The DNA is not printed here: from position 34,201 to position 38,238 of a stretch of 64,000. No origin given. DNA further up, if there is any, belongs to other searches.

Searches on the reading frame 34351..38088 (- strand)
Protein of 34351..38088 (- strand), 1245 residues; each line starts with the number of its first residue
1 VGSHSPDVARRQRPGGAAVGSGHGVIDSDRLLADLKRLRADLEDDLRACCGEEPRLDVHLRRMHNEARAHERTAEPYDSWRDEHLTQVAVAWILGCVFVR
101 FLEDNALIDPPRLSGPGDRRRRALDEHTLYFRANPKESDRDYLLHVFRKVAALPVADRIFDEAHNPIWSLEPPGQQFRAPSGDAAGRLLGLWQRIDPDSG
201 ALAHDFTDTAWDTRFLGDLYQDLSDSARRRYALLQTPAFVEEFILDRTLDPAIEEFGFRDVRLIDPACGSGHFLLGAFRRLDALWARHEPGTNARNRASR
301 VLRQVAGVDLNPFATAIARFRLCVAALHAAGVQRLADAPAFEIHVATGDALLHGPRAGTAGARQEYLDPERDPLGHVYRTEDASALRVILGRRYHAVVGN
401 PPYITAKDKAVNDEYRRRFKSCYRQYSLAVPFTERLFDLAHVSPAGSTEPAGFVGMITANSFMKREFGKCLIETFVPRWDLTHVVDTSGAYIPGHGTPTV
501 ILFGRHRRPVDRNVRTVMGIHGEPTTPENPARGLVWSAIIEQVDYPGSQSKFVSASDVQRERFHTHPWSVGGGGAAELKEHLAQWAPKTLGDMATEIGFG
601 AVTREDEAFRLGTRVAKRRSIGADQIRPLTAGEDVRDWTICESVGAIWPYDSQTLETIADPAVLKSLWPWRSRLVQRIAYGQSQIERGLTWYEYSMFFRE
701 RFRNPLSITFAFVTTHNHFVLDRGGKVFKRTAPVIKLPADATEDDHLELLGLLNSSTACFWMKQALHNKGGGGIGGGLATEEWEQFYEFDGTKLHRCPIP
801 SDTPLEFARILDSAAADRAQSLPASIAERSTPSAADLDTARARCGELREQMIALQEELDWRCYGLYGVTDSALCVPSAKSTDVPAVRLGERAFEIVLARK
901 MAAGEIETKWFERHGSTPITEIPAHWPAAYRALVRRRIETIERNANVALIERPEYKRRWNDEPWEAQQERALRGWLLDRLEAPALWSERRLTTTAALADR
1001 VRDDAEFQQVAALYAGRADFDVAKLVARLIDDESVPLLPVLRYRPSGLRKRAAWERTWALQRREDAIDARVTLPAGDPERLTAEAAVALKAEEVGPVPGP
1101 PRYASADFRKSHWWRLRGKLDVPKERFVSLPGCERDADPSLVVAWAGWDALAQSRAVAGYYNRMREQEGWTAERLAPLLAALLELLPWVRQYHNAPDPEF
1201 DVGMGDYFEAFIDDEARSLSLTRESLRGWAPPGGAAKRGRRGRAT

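Call 6: search_protein_families(library=pfam, proteins=[window:34351-38088:-], max_evalue=0.01)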
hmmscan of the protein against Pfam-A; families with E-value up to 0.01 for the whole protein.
window:34351-38088:- (1245 aa): 3 families
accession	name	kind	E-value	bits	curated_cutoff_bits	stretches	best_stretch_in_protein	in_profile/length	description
PF22654.1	DUF7008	-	6.7e-155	516.1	42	1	851-1241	1-367/368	Domain of unknown function (DUF7008)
PF07669.17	Eco57I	-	4.6e-13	50.1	25.3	1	304-487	2-165/171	Eco57I restriction-modification methylase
PF20473.4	MmeI_Mtase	-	8.1e-10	38.7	27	1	260-409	20-151/259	MmeI, DNA-methyltransferase domain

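Call 7: search_protein_families(library=ncbifam, proteins=[window:34351-38088:-], max_evalue=0.01)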
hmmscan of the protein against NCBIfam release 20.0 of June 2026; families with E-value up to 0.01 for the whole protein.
window:34351-38088:- (1245 aa): 5 families
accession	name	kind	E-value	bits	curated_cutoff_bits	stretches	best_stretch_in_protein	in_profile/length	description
NF033451.1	BREX_2_MTaseX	equivalog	0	1653.9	400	1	31-1232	2-1181/1185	BREX-2 system adenine-specific DNA-methyltransferase PglX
NF033452.1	BREX_1_MTaseX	exception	9.8e-15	53.5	500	2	255-328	309-381/1210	BREX-1 system adenine-specific DNA-methyltransferase PglX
NF033455.1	BREX_6_MTaseX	exception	3.2e-10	38.2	900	1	258-328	327-402/1319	BREX-6 system adenine-specific DNA-methyltransferase PglX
NF033454.1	BREX_5_MTaseX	exception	1.4e-08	32.9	900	1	258-327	300-369/1404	BREX-5 system adenine-specific DNA-methyltransferase PglX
NF047738.1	antiphage_MADS2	equivalog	0.01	14.2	720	0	205-325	285-408/654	methylation-associated defense system DNA methyltransferase MAD2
